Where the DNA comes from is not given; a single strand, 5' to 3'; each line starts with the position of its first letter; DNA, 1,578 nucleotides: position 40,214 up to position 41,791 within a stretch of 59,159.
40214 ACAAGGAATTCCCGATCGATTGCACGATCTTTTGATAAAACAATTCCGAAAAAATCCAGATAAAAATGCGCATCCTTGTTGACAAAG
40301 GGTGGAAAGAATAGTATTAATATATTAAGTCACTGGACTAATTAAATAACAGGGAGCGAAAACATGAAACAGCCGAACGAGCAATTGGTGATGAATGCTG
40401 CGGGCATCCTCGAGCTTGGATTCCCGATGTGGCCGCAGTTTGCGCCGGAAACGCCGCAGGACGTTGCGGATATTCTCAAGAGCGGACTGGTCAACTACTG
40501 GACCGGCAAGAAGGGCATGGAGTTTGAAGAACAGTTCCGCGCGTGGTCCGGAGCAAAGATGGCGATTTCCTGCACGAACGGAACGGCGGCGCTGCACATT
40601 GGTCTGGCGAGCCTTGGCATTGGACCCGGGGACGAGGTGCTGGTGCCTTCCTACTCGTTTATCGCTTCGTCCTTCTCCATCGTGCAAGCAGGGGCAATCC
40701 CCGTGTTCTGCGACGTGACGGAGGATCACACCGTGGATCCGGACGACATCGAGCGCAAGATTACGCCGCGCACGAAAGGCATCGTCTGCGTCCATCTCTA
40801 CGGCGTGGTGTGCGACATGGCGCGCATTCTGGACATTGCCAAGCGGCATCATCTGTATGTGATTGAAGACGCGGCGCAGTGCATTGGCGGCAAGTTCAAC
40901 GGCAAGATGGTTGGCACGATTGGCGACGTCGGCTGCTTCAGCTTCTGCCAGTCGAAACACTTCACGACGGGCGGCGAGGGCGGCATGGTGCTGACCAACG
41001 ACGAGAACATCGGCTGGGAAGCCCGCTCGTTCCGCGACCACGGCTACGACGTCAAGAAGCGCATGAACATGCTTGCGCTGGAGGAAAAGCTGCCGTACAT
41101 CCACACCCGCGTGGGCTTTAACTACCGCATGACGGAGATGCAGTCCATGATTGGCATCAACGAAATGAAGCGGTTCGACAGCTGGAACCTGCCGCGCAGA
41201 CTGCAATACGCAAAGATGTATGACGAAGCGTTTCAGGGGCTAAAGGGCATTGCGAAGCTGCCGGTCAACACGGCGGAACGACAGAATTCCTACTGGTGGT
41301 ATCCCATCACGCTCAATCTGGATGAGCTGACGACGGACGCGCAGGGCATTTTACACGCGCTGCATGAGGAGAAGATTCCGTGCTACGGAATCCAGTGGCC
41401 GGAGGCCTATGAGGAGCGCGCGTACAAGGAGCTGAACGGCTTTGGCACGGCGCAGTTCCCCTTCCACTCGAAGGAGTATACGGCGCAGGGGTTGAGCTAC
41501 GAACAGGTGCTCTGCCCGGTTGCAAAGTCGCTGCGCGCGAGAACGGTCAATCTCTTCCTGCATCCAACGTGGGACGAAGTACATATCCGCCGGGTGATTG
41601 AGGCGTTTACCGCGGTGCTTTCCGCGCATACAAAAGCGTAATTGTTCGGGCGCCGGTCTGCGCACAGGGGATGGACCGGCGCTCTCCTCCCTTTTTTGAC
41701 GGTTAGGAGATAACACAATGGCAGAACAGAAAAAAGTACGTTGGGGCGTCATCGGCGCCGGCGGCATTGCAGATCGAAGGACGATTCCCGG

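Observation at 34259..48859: ROK-controlled importer plus paired dehydrogenase/aminotransferase modules: candidate undescribed (di)amino-sugar or aminocyclitol utilisation system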

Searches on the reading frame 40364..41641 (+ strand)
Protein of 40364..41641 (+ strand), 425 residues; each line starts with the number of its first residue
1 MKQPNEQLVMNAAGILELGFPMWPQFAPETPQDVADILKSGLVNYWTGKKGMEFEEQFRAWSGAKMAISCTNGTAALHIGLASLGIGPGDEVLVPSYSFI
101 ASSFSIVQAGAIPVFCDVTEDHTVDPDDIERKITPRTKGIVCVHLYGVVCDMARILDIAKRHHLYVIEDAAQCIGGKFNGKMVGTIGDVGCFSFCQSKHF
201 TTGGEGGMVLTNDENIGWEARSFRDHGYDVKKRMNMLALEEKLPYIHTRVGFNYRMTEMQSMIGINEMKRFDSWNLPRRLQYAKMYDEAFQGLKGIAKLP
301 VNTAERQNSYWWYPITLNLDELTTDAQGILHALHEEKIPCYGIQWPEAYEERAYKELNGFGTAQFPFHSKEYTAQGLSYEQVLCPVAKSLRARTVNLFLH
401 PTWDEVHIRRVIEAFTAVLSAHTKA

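Call 3: search_protein_families(library=pfam, proteins=[window:40364-41641:+])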
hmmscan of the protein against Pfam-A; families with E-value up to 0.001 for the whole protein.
window:40364-41641:+ (425 aa): 5 families
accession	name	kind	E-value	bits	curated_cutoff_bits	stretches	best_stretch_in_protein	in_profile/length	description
PF01041.23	DegT_DnrJ_EryC1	-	6.7e-97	325.4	19.8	1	29-372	6-334/360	DegT/DnrJ/EryC1/StrS aminotransferase family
PF00155.27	Aminotran_1_2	-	7.1e-08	32.5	19.7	1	52-171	45-187/361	Aminotransferase class I and II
PF00266.25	Aminotran_5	-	1.6e-06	27.8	21.5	1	53-175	47-181/371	Aminotransferase class-V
PF01212.27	Beta_elim_lyase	-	1.2e-05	25.3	27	1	51-250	34-220/288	Beta-eliminating lyase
PF01053.26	Cys_Met_Meta_PP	-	0.0003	19.9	27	1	54-173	57-177/381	Cys/Met metabolism PLP-dependent enzyme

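Call 5: search_protein_families(library=ncbifam, proteins=[window:40364-41641:+], max_evalue=0.00001)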
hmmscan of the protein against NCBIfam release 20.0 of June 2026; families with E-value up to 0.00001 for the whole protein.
window:40364-41641:+ (425 aa): 12 families
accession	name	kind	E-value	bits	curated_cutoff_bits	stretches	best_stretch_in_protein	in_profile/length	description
TIGR03588.1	PseC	equivalog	2.2e-68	230.9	423.5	1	34-378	17-357/380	UDP-4-amino-4,6-dideoxy-N-acetyl-beta-L-altrosamine transaminase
TIGR04181.1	NHT_00031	hypoth_equivalog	5.9e-64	216.2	420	1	23-356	5-337/359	LegC family aminotransferase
NF008687.0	PRK11706.1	equivalog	9.8e-55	185.8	375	1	56-337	38-313/375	dTDP-4-amino-4,6-dideoxygalactose transaminase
NF008658.2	PRK11658.1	equivalog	7.6e-54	182.8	631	1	30-359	16-338/379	UDP-4-amino-4-deoxy-L-arabinose aminotransferase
TIGR02379.1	ECA_wecE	subfamily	3.7e-50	170.8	434.85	1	61-336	43-313/376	dTDP-4-amino-4,6-dideoxy-D-glucose transaminase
NF011936.0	PRK15407.1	equivalog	1.7e-47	162.1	423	1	32-338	47-374/440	lipopolysaccharide biosynthesis protein RfbH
TIGR04427.1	PLP_DesI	equivalog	1.5e-40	139.5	650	1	41-339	41-325/390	dTDP-4-dehydro-6-deoxyglucose aminotransferase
NF005816.0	PRK07682.1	equivalog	9.1e-08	31.1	620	1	72-169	98-202/390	aminotransferase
NF006230.0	PRK08363.1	equivalog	1.3e-07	30.8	534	1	71-170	99-206/398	alanine aminotransferase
NF004621.0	PRK05957.1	equivalog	3e-06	26.2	498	1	71-171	95-201/389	pyridoxal phosphate-dependent aminotransferase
NF005744.0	PRK07568.1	subfamily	4.2e-06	25.8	389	1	68-170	91-202/398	pyridoxal phosphate-dependent aminotransferase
NF004650.0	PRK05994.1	equivalog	5.7e-06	25.4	667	0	54-170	68-185/427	O-acetylhomoserine aminocarboxypropyltransferase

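Call 7: find_encoding_contigs(protein=window:40364-41641:+, flank=10000, max_places=6)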
Protein window:40364-41641:+ (425 aa): 1 contig read that carries it; 1 place shown.
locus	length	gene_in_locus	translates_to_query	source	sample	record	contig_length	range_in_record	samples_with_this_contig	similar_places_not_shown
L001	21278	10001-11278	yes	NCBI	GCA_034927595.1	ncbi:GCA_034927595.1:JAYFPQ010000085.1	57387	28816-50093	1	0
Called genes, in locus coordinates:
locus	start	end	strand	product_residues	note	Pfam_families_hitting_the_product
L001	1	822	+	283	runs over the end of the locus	PF02775:TPP_enzyme_C, PF12367:PFO_beta_C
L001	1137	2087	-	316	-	-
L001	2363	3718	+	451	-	PF04734:Ceramidase_alk (faint)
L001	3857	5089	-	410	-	PF00480:ROK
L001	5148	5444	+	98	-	-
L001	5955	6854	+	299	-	PF02653:BPD_transp_2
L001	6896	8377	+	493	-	PF00005:ABC_tran, PF13304:AAA_21 (faint), PF00005:ABC_tran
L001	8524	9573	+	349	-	PF13407:Peripla_BP_4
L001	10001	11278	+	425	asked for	PF00155:Aminotran_1_2, PF01041:DegT_DnrJ_EryC1, PF00266:Aminotran_5 (weak), PF01212:Beta_elim_lyase (faint)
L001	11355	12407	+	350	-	PF01408:GFO_IDH_MocA, PF02894:GFO_IDH_MocA_C, PF22725:GFO_IDH_MocA_C3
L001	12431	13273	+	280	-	PF01261:AP_endonuc_2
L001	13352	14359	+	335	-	PF01408:GFO_IDH_MocA, PF02894:GFO_IDH_MocA_C, PF22725:GFO_IDH_MocA_C3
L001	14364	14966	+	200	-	PF16011:CBM9_2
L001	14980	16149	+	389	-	PF07969:Amidohydro_3 (faint), PF01979:Amidohydro_1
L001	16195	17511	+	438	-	PF01041:DegT_DnrJ_EryC1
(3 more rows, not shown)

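Call 9: find_homologous_proteins(query=window:40364-41641:+, max_evalue=1e-30)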
Query window:40364-41641:+ (425 aa): 7694 proteins with E <= 1e-30 among 8000 candidates; the best 120 are listed.
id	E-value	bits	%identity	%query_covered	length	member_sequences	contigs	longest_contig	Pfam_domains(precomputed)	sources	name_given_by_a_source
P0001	2.2e-296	1000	100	100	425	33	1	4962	PF00155.28,PF00266.26,PF01212.28,PF01041.24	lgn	-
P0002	4.6e-247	838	81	100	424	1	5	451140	PF00155.28,PF00266.26,PF01212.28,PF01041.24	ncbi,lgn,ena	-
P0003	1.6e-245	833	81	100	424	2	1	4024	PF00155.28,PF00266.26,PF01212.28,PF01041.24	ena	-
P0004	2.3e-241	819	82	99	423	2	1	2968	PF00155.28,PF00266.26,PF01212.28,PF01041.24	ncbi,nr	ncbi:MAG: DegT/DnrJ/EryC1/StrS family aminotransferase [Clostridiales bacterium]|nr:DegT/DnrJ/EryC1/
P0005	2.0e-240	816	80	100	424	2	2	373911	PF00155.28,PF00266.26,PF01212.28,PF01041.24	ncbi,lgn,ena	-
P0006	1.7e-237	806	78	99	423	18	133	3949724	PF00155.28,PF00266.26,PF01212.28,PF01053.27,PF01041.24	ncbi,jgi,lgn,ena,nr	ncbi:DegT/DnrJ/EryC1/StrS family aminotransferase [Wansuia hejianensis]|nr:DegT/DnrJ/EryC1/StrS fami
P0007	1.4e-236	803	79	99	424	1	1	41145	PF00155.28,PF01041.24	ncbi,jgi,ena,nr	ncbi:MAG: DegT/DnrJ/EryC1/StrS family aminotransferase [Oscillospiraceae bacterium]|nr:DegT/DnrJ/Ery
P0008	4.6e-236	802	78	99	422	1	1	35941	PF00155.28,PF00266.26,PF01053.27,PF01041.24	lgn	-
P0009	6.1e-233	791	78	99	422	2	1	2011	PF00155.28,PF00266.26,PF01041.24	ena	-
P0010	4.7e-232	788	78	98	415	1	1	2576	PF00155.28,PF00266.26,PF01212.28,PF01041.24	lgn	-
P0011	8.5e-232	787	76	99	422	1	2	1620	PF00155.28,PF00266.26,PF01212.28,PF01053.27,PF01041.24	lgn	-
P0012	1.6e-231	787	76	99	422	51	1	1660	PF00155.28,PF00266.26,PF01212.28,PF01053.27,PF01041.24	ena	-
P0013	4.6e-230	782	77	99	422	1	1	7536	PF00155.28,PF00266.26,PF01041.24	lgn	-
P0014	2.8e-229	779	76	99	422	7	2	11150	PF00155.28,PF00266.26,PF01212.28,PF01053.27,PF01041.24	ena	-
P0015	5.9e-229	778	75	99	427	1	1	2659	PF00155.28,PF00266.26,PF01212.28,PF01053.27,PF01041.24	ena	-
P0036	4.1e-218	742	72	99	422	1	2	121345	PF00155.28,PF00266.26,PF01212.28,PF01041.24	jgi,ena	-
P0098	1.6e-213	727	72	99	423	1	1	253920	PF00155.28,PF00266.26,PF01212.28,PF01041.24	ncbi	-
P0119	6.3e-212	722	71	99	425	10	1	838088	PF00155.28,PF00266.26,PF01212.28,PF01053.27,PF01041.24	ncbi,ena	-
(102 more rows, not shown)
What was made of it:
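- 40364..41641 (+): DegT1, a DegT-family PLP aminotransferase with Schiff-base Lys198. More than 120 homologues at 71-82% identity (call 9).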

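Call 11: find_encoding_contigs(protein=P0006, flank=10000, max_places=3)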
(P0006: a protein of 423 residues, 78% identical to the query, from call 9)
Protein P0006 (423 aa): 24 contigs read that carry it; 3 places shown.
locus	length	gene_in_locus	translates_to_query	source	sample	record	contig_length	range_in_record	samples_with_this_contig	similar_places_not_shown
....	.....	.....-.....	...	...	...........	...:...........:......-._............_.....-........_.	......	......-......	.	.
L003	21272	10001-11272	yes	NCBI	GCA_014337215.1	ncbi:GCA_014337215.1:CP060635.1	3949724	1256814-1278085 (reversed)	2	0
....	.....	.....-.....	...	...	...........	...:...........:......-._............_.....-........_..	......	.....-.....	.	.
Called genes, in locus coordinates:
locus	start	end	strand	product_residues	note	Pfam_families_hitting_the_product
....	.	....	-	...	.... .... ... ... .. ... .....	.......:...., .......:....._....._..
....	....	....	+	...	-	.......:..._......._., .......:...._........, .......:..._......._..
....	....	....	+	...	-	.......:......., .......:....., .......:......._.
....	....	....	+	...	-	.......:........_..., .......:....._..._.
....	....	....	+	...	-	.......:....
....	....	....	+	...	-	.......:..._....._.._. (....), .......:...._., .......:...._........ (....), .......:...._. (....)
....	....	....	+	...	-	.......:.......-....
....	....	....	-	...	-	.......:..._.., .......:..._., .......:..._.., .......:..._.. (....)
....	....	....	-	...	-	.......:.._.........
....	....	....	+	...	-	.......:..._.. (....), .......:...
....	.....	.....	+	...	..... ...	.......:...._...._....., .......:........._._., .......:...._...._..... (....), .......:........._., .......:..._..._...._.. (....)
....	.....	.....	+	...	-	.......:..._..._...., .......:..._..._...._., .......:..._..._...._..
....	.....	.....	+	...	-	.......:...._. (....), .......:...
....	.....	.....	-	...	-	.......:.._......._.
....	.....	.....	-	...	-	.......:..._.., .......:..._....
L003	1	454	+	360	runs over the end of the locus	PF03786:UxuA, PF01261:AP_endonuc_2 (weak)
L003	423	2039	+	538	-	PF01232:Mannitol_dh, PF08125:Mannitol_dh_C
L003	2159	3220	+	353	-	PF13493:DUF4118, PF00512:HisKA, PF02518:HATPase_c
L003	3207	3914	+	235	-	PF00072:Response_reg, PF00486:Trans_reg_C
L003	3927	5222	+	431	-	PF02386:TrkH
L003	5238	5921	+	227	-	PF01210:NAD_Gly3P_dh_N (weak), PF02254:TrkA_N, PF03807:F420_oxidored (weak), PF02080:TrkA_C (weak)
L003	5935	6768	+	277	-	PF04018:VCA0040-like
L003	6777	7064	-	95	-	-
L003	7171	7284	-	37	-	PF13560:HTH_31 (weak), PF01381:HTH_3 (weak)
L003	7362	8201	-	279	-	PF00795:CN_hydrolase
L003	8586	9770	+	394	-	PF13412:HTH_24 (weak), PF00480:ROK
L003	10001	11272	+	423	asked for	PF01041:DegT_DnrJ_EryC1, PF00155:Aminotran_1_2, PF01212:Beta_elim_lyase (weak), PF00266:Aminotran_5, PF01053:Cys_Met_Meta_PP (weak)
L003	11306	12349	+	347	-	PF01408:GFO_IDH_MocA, PF02894:GFO_IDH_MocA_C, PF22725:GFO_IDH_MocA_C3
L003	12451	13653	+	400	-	PF12802:MarR_2 (weak), PF00480:ROK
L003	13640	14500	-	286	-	PF01261:AP_endonuc_2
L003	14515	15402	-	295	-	PF12833:HTH_18, PF00165:HTH_AraC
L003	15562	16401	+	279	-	PF01261:AP_endonuc_2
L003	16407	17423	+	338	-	PF01408:GFO_IDH_MocA, PF02894:GFO_IDH_MocA_C, PF22725:GFO_IDH_MocA_C3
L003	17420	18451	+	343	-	PF01408:GFO_IDH_MocA, PF02894:GFO_IDH_MocA_C, PF22725:GFO_IDH_MocA_C3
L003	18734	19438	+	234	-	PF02585:PIG-L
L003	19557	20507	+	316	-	-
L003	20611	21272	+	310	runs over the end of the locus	PF01116:F_bP_aldolase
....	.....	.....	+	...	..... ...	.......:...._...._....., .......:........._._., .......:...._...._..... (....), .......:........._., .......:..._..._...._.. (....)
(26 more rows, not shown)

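Call 12: find_encoding_contigs(protein=P0119, flank=10000, max_places=2)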
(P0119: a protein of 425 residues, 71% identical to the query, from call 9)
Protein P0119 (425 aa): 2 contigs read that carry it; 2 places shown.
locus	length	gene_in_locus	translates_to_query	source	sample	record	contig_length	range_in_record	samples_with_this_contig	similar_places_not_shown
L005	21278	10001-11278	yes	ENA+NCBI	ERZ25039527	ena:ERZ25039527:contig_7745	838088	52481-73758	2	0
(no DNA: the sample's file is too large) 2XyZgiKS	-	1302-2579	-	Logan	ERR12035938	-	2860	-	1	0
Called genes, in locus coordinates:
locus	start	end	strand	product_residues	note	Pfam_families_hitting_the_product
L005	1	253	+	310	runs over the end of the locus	PF01641:SelR, PF01625:PMSR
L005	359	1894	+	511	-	PF03264:Cytochrom_NNT, PF03781:FGE-sulfatase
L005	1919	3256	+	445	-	PF01408:GFO_IDH_MocA, PF22725:GFO_IDH_MocA_C3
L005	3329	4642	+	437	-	PF01408:GFO_IDH_MocA, PF19051:GFO_IDH_MocA_C2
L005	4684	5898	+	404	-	PF06283:ThuA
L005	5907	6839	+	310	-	PF00535:Glycos_transf_2, PF10111:Glyco_tranf_2_2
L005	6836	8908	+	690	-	PF00515:TPR_1 (faint), PF07719:TPR_2 (faint), PF13428:TPR_14 (faint), PF13432:TPR_16 (faint), PF14559:TPR_19 (faint), PF25062:ARM_TT21_N (weak)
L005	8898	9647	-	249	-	PF12833:HTH_18, PF00165:HTH_AraC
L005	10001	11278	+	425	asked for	PF01041:DegT_DnrJ_EryC1, PF00155:Aminotran_1_2 (weak), PF01212:Beta_elim_lyase (faint), PF00266:Aminotran_5 (weak), PF01053:Cys_Met_Meta_PP (faint)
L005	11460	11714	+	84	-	-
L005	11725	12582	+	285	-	PF01261:AP_endonuc_2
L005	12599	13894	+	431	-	PF01408:GFO_IDH_MocA, PF19051:GFO_IDH_MocA_C2, PF22725:GFO_IDH_MocA_C3 (weak)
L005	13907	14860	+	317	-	PF00795:CN_hydrolase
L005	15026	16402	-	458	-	PF01408:GFO_IDH_MocA, PF19051:GFO_IDH_MocA_C2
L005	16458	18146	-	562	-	PF06283:ThuA, PF14100:DUF6807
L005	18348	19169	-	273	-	PF01261:AP_endonuc_2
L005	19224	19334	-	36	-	-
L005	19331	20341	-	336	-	PF01261:AP_endonuc_2 (weak)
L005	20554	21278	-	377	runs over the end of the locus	PF01408:GFO_IDH_MocA, PF02894:GFO_IDH_MocA_C, PF22725:GFO_IDH_MocA_C3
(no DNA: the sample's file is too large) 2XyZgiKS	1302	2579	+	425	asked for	PF01041:DegT_DnrJ_EryC1, PF00155:Aminotran_1_2 (weak), PF01212:Beta_elim_lyase (faint), PF00266:Aminotran_5 (weak), PF01053:Cys_Met_Meta_PP (faint)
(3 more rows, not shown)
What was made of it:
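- CN_hydrolase genes next to DegT1 in L003 and L005 could be omega-amidases that pull a glutamine-dependent amination (calls 11, 12).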

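Call 13: search_solved_structures(query=window:40364-41641:+, max_evalue=1e-20)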
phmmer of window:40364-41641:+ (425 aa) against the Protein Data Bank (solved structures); distinct sequences matched with E-value up to 1e-20: 55.
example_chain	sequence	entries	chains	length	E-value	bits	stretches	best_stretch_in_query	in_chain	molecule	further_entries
7l7x_AAA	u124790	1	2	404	1.7e-74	254.2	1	15-417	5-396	DegT/DnrJ/EryC1/StrS aminotransferase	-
3bn1_A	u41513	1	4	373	8e-61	209.2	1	48-329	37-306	Perosamine synthetase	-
3dr7_A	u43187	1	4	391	9.2e-61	209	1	48-329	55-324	Putative perosamine synthetase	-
3dr4_A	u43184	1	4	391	5.3e-60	206.5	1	48-329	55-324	Putative perosamine synthetase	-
7b0m_AAA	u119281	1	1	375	3.4e-56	194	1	48-340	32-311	Sugar aminotransferase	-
7b0d_A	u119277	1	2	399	2.1e-55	191.3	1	31-292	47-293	Glutamine--scyllo-inositol transaminase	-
5k8b_A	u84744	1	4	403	6.7e-52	179.8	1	21-413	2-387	8-amino-3,8-dideoxy-alpha-D-manno-octulosonate transaminase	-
8gyh_B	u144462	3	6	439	1.6e-50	175.3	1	23-373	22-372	DegT/DnrJ/EryC1/StrS family aminotransferase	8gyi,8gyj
5w71_A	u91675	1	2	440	6.1e-49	170.1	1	20-313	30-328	L-glutamine:2-deoxy-scyllo-inosose aminotransferase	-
2c7t_A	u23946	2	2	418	1.2e-48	169.1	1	20-313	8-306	GLUTAMINE-2-DEOXY-SCYLLO-INOSOSE AMINOTRANSFERASE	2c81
4lc3_A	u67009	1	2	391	2e-48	168.4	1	24-376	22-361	Putative UDP-4-amino-4-deoxy-l-arabinose--oxoglutarate aminotransferase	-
2oga_A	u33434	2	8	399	9.1e-48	166.2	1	24-333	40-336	Transaminase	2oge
5w70_A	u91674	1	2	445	4.3e-46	160.7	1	17-317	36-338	L-glutamine:2-deoxy-scyllo-inosose aminotransferase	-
7n63_A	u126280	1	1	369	1.5e-45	158.9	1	26-360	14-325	Putative aminotransferase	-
3frk_A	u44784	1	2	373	6.3e-45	156.8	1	47-370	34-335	QdtB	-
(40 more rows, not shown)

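Call 24: search_protein_families(library=pfam, max_evalue=0.01, proteins=[L003:18734-19438:+, L003:19557-20507:+])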
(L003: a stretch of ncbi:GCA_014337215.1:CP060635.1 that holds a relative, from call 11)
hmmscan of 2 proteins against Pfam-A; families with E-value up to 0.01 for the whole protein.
L003:18734-19438:+ (234 aa): 2 families
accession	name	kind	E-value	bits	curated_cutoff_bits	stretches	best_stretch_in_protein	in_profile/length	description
PF02585.22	PIG-L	-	2.3e-28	99.7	28.2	1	4-126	1-128/129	GlcNAc-PI de-N-acetylase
PF01872.23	RibD_C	-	0.0043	17.3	24.1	1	41-107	19-87/197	RibD C-terminal domain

L003:19557-20507:+ (316 aa): 0 families

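Call 47: search_solved_structures(query=A3, max_evalue=1)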
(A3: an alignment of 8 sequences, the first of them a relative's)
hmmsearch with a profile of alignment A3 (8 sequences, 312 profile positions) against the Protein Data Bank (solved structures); distinct sequences matched with E-value up to 1: 11.
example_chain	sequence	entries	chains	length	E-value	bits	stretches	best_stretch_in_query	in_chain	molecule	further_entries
3hn6_A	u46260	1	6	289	1.4e-09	40.7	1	60-195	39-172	Glucosamine-6-phosphate deaminase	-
7lqn_A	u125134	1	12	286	6.1e-09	38.5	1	65-256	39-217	Glucosamine-6-phosphate deaminase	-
1cd5_A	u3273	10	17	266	9.1e-09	38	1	74-203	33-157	PROTEIN (GLUCOSAMINE 6-PHOSPHATE DEAMINASE) | GLUCOSAMINE 6-PHOSPHATE DEAMINASE | GLUCOSAMINE-6-PHOSPHATE DEAMINASE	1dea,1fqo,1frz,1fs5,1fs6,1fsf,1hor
1jt9_A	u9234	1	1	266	1.6e-08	37.1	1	74-199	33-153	Glucosamine-6-Phosphate deaminase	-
5hj5_A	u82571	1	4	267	3.4e-08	36.1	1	74-197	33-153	Glucosamine-6-phosphate deaminase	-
4r7t_A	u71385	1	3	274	3.6e-08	36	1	74-197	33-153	Glucosamine-6-phosphate deaminase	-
1ne7_A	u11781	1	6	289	4.2e-08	35.8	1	77-254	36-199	Glucosamine-6-phosphate isomerase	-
7lqm_A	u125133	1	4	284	9.2e-08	34.7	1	72-196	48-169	Glucosamine-6-phosphate deaminase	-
2bkv_A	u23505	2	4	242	7.3e-06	28.4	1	45-196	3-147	GLUCOSAMINE-6-PHOSPHATE DEAMINASE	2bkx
2ri0_A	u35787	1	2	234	0.39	12.9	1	103-201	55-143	Glucosamine-6-phosphate deaminase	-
2ri1_A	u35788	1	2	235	0.39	12.9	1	101-201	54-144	Glucosamine-6-phosphate deaminase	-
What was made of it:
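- On NagB (GlcN-6-P deaminase): Membership holds only at superfamily level (call 47).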

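Call 49: search_dna_similar(query=window:40364-41641:+, collection=plasmids, mode=protein, max_rows=30, max_evalue=1e-40)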
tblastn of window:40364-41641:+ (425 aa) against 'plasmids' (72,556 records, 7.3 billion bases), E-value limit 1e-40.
Records with a match: 585; places in all: 766; records where one place covers at least 80% of the query: 471.
Best place of each record, by identity: <60% 585.
By first word of the organism name: Ralstonia 135; Rhizobium 116; Sinorhizobium 79; Bacillus 74; Shigella 21; Bradyrhizobium 12; Ensifer 9; Azospirillum 8; Halobaculum 8; Clostridium 8; and 56 more.
By predicted mobility (MOB-suite, as given by PLSDB): non-mobilizable 304; mobilizable 182; conjugative 99.
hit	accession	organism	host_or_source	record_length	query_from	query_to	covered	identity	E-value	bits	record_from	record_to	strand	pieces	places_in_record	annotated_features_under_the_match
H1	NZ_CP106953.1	Eleftheria terrae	soil sample,soil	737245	9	425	98%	46.5%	3e-131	424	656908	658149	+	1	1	DegT/DnrJ/EryC1/StrS family aminotransferase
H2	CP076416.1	Ralstonia solanacearum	tobacco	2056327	4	420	98%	38.3%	5e-75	261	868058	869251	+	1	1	DegT/DnrJ/EryC1/StrS aminotransferase family protein | acetyltransferase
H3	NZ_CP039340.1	Ralstonia pseudosolanacearum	-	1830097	2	420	99%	37.9%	2e-74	260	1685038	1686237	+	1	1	none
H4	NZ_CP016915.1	Ralstonia pseudosolanacearum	Tobacco,tissu sample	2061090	4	420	98%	37.9%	2e-61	262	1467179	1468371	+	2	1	none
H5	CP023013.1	Ralstonia solanacearum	Solanum tuberosum,single cell,Potato ...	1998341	4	420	98%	37.9%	3e-61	262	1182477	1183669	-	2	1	none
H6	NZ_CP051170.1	Ralstonia pseudosolanacearum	Whole organism,potato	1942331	2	420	99%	37.7%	2e-74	260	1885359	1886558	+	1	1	none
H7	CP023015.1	Ralstonia solanacearum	Solanum tuberosum,single cell,Potato ...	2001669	4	420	95%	39.2%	1e-59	277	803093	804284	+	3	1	none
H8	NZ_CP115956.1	Ralstonia pseudosolanacearum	Solanum tuberosum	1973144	2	420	99%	37.5%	8e-73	255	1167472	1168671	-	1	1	none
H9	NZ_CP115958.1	Ralstonia pseudosolanacearum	Solanum lycopersicum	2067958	4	420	98%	37.6%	2e-75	263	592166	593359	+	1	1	none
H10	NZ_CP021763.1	Ralstonia pseudosolanacearum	Solanum lycopersicum,Tomato with ...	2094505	4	420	98%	37.6%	2e-75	263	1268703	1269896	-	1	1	none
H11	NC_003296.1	Ralstonia pseudosolanacearum GMI1000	-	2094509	4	420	98%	37.6%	2e-75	263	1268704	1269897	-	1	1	none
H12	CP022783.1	Ralstonia solanacearum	Solanum tuberosum,single cell,Potato ...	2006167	4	420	98%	37.6%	3e-75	262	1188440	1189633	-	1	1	DegT/DnrJ/EryC1/StrS aminotransferase family protein | acetyltransferase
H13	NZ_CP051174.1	Ralstonia pseudosolanacearum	Whole organism,tomato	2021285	4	420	98%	37.6%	4e-75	262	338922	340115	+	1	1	none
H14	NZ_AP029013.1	Ralstonia pseudosolanacearum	-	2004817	4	420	98%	37.6%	4e-75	261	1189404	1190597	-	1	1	none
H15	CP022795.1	Ralstonia solanacearum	Solanum tuberosum,single cell,Potato ...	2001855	4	420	98%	37.6%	5e-75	261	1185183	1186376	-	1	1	DegT/DnrJ/EryC1/StrS aminotransferase family protein | acetyltransferase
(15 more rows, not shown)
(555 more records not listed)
